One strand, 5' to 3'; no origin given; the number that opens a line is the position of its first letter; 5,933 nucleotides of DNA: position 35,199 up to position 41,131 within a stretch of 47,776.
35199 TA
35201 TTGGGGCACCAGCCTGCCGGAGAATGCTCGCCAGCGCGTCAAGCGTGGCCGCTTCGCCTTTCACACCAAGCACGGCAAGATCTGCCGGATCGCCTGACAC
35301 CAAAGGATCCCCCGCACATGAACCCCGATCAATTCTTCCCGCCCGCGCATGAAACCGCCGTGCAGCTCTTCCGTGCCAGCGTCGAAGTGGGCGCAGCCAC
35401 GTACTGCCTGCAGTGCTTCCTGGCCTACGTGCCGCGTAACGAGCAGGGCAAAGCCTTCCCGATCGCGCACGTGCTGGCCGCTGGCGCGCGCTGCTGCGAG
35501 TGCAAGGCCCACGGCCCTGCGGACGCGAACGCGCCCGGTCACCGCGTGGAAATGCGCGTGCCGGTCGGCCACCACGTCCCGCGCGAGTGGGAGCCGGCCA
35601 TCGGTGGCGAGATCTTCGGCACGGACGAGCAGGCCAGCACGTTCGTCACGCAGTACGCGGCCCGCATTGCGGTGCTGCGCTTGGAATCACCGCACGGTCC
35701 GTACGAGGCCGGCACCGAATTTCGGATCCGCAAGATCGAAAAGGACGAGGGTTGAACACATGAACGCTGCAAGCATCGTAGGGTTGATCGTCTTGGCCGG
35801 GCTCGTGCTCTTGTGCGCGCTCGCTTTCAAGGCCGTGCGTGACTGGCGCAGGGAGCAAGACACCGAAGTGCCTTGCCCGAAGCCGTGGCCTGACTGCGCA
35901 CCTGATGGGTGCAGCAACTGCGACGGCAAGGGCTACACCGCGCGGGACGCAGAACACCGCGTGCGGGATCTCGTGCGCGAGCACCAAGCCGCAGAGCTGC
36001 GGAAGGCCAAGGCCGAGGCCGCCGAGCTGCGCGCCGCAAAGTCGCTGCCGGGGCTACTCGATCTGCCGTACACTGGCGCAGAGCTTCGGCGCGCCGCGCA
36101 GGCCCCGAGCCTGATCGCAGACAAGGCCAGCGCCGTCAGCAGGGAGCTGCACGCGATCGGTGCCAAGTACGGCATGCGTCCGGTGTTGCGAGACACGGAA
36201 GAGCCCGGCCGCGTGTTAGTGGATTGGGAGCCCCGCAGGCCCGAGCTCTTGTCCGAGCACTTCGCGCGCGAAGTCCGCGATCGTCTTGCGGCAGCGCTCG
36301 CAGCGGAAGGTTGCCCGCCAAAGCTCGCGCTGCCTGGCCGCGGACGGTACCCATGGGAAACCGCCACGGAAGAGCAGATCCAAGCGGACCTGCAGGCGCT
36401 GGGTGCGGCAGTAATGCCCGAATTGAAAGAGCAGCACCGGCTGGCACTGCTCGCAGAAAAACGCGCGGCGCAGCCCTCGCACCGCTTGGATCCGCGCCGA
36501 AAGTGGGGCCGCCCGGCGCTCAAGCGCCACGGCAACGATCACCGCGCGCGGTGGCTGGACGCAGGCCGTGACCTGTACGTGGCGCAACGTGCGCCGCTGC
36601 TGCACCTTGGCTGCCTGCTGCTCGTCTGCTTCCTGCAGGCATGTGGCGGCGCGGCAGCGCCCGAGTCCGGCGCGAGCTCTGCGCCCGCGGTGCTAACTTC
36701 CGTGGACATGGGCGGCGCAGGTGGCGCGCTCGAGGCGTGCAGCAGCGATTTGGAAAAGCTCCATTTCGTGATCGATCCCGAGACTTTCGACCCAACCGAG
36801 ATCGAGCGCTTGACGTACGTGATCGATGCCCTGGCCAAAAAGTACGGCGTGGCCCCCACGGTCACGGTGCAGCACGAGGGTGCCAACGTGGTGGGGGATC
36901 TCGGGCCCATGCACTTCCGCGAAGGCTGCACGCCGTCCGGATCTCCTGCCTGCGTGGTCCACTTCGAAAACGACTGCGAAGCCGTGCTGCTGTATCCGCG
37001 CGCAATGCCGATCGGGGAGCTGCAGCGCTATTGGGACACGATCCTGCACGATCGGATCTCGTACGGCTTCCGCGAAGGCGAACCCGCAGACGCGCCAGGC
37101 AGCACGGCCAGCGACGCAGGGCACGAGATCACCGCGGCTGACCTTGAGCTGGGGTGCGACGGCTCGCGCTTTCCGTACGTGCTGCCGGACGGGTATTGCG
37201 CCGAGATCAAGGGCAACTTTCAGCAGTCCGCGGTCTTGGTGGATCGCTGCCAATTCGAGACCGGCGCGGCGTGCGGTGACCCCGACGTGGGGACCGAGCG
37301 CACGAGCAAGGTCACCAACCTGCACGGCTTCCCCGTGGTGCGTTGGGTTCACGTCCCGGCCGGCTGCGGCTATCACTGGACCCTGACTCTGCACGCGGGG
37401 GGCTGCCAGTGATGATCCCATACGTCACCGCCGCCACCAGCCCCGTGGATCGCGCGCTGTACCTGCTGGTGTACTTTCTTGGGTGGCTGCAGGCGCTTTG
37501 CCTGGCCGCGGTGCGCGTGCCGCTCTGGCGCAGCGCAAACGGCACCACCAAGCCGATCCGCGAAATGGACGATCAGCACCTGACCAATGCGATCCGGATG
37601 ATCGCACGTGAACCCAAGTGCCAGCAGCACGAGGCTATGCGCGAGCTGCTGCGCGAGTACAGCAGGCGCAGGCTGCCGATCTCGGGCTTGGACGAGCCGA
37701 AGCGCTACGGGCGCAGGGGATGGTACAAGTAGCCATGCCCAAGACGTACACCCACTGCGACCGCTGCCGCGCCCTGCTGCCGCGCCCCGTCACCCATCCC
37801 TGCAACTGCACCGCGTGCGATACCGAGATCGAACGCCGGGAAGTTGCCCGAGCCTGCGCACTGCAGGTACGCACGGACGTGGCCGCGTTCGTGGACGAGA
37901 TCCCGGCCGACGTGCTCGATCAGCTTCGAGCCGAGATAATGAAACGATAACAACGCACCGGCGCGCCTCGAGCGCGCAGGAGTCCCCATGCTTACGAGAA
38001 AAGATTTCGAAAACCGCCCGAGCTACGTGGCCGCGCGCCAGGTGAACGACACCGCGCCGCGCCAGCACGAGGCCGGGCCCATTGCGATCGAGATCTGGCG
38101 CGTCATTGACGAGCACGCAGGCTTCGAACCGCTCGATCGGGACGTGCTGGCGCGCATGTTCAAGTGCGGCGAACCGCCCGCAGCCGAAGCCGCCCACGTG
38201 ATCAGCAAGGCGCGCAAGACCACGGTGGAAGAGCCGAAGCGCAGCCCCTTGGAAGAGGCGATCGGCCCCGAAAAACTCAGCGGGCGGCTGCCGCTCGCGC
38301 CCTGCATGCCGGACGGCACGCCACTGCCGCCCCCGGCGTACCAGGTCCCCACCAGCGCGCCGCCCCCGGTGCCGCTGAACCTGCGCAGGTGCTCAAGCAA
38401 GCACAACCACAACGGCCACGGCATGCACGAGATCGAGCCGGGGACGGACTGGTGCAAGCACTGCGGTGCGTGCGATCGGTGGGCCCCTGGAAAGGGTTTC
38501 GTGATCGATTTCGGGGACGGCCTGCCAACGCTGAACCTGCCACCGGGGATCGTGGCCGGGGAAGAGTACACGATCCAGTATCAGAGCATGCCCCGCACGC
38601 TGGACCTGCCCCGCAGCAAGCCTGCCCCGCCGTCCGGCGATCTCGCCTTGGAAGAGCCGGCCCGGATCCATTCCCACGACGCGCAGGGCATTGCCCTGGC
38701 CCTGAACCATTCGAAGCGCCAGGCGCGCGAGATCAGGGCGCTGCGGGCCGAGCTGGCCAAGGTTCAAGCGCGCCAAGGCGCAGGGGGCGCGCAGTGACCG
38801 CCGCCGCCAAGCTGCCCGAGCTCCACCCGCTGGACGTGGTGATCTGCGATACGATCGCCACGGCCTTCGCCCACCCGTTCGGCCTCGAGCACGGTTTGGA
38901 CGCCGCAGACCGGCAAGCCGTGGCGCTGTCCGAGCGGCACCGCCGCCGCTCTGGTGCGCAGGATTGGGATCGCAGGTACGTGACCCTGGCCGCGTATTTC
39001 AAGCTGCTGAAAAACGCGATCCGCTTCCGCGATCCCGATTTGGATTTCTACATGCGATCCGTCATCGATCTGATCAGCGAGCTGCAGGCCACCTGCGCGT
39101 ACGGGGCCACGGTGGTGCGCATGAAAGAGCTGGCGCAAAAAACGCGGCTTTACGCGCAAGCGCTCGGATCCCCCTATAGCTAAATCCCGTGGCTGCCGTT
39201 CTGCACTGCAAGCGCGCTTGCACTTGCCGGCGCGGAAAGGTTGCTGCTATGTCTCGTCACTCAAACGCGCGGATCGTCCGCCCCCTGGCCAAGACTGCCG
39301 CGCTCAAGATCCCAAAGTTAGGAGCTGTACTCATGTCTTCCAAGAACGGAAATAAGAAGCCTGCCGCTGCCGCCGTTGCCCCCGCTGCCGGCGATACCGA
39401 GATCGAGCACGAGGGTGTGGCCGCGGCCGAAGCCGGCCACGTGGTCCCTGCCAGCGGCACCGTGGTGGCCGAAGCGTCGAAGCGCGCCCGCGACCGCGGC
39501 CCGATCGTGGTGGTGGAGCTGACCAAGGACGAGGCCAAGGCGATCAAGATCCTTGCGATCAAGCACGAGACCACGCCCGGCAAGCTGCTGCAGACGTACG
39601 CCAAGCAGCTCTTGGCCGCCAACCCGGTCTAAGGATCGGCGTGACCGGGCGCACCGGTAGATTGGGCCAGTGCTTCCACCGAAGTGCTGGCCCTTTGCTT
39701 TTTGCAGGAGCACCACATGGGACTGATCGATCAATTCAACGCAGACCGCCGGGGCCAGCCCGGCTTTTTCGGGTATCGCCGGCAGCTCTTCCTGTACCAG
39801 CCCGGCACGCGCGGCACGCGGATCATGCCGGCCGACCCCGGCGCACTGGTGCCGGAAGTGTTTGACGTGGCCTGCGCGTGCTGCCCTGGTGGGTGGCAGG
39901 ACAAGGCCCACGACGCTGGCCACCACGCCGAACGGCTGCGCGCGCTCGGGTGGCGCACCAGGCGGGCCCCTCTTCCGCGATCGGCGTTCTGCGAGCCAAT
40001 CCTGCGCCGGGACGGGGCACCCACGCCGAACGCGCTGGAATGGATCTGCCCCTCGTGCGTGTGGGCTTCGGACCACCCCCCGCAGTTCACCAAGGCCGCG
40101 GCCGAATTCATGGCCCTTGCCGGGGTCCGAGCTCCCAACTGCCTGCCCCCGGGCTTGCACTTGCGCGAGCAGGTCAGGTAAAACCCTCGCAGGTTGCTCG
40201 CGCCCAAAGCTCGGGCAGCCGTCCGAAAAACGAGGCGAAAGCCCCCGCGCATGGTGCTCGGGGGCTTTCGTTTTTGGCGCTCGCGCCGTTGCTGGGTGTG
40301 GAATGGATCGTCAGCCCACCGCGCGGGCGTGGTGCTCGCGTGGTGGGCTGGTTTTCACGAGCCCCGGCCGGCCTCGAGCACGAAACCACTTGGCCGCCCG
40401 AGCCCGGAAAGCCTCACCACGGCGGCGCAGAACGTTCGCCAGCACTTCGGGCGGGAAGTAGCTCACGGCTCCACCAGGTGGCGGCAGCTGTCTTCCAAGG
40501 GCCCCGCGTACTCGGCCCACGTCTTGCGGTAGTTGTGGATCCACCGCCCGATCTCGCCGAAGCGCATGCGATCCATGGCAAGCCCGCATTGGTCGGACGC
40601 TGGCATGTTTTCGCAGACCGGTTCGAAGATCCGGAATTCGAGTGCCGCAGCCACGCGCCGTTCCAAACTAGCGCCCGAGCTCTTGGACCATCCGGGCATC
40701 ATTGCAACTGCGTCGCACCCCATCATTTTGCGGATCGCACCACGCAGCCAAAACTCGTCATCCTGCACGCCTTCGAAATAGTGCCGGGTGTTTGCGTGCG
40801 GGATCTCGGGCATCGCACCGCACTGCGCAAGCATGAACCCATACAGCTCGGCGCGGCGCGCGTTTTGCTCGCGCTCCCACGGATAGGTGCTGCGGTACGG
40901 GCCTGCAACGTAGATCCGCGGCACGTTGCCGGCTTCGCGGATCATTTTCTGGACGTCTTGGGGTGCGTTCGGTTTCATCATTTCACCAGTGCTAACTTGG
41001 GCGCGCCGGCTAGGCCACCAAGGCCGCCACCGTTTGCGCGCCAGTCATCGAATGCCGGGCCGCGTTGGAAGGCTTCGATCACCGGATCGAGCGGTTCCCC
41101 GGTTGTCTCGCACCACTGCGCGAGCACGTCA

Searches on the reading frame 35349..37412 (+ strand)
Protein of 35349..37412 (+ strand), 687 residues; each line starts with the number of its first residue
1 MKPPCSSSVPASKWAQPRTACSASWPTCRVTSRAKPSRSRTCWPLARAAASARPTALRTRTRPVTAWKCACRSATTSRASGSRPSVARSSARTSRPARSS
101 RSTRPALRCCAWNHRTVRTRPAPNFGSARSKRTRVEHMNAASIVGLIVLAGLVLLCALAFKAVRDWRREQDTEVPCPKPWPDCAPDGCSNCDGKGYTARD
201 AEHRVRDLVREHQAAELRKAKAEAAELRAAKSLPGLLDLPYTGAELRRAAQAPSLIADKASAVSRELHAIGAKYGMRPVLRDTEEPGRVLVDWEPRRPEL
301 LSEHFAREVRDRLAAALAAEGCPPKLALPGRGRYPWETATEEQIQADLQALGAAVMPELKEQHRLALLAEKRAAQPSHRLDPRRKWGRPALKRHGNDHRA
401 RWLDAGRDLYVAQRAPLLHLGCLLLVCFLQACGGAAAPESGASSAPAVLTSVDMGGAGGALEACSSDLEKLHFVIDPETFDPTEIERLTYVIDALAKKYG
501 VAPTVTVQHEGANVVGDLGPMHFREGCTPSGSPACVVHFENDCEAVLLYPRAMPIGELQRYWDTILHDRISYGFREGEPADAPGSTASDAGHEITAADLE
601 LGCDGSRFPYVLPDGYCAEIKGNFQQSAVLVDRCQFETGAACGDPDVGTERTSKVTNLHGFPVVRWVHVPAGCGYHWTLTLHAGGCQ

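Call 9: search_protein_families(library=pfam, proteins=[window:35349-37412:+])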
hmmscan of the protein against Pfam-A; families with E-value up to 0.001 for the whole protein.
window:35349-37412:+ (687 aa): 0 families

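Call 37: search_protein_families(library=phrogs, proteins=[window:35349-37412:+], max_evalue=0.01)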
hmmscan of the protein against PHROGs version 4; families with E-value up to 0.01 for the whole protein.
window:35349-37412:+ (687 aa): 1 family
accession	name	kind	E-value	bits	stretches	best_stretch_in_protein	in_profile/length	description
phrog_14886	-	unknown function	0.0057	17.6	0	413-467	24-78/177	-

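Call 40: search_protein_families(library=ncbifam, proteins=[window:35349-37412:+], max_evalue=0.01)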
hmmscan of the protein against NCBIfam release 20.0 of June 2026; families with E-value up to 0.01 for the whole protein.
window:35349-37412:+ (687 aa): 0 families

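Call 104: search_solved_structures(query=window:35349-37412:+, max_evalue=1)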
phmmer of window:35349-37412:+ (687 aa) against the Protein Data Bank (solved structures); distinct sequences matched with E-value up to 1: 1.
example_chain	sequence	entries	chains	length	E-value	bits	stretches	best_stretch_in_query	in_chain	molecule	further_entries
9dzv_A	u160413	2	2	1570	0.96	11.4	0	120-170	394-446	Phospholipid-transporting ATPase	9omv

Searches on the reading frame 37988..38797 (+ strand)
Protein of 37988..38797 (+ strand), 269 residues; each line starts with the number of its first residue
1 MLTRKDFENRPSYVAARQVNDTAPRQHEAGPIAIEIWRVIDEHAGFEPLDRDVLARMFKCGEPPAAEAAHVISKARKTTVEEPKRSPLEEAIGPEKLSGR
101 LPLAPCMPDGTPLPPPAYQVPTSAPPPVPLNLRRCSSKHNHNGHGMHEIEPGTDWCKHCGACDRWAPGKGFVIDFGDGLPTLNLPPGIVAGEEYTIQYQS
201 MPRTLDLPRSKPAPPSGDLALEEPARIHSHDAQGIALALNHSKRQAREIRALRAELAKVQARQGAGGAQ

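Call 12: search_protein_families(library=pfam, proteins=[window:37988-38797:+], max_evalue=0.01)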
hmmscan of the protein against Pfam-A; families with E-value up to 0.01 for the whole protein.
window:37988-38797:+ (269 aa): 0 families

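Call 37: search_protein_families(library=phrogs, proteins=[window:37988-38797:+], max_evalue=0.01)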
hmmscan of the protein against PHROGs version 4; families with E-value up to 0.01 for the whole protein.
window:37988-38797:+ (269 aa): 0 families

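Call 40: search_protein_families(library=ncbifam, proteins=[window:37988-38797:+], max_evalue=0.01)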
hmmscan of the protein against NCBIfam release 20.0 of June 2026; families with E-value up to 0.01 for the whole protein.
window:37988-38797:+ (269 aa): 0 families

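Call 103: search_solved_structures(query=window:37988-38797:+, max_evalue=1)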
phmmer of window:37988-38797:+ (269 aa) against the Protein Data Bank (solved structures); distinct sequences matched with E-value up to 1: 2.
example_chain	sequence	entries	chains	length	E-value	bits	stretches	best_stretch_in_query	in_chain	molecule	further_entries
2fbj_H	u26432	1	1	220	0.35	13.6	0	176-209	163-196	IGA-KAPPA J539 FAB (HEAVY CHAIN)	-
8j07_c3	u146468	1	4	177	0.74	12.5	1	72-152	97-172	DPY30 domain-containing protein 2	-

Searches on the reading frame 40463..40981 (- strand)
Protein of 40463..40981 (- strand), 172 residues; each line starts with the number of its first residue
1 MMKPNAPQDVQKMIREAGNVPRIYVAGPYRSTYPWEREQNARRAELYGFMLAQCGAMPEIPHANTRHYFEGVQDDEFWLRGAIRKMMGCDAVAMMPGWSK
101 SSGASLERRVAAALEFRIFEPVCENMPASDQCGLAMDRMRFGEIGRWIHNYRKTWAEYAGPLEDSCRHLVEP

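Call 12: search_protein_families(library=pfam, proteins=[window:40463-40981:-], max_evalue=0.01)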
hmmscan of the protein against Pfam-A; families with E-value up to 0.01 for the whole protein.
window:40463-40981:- (172 aa): 2 families
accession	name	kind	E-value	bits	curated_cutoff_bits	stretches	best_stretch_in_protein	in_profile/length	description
PF14359.12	DUF4406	-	2.2e-08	34.8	22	1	22-118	2-89/91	Domain of unknown function (DUF4406)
PF24963.1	DUF7768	-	0.0014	19.3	26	1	22-118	2-95/98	Domain of unknown function (DUF7768)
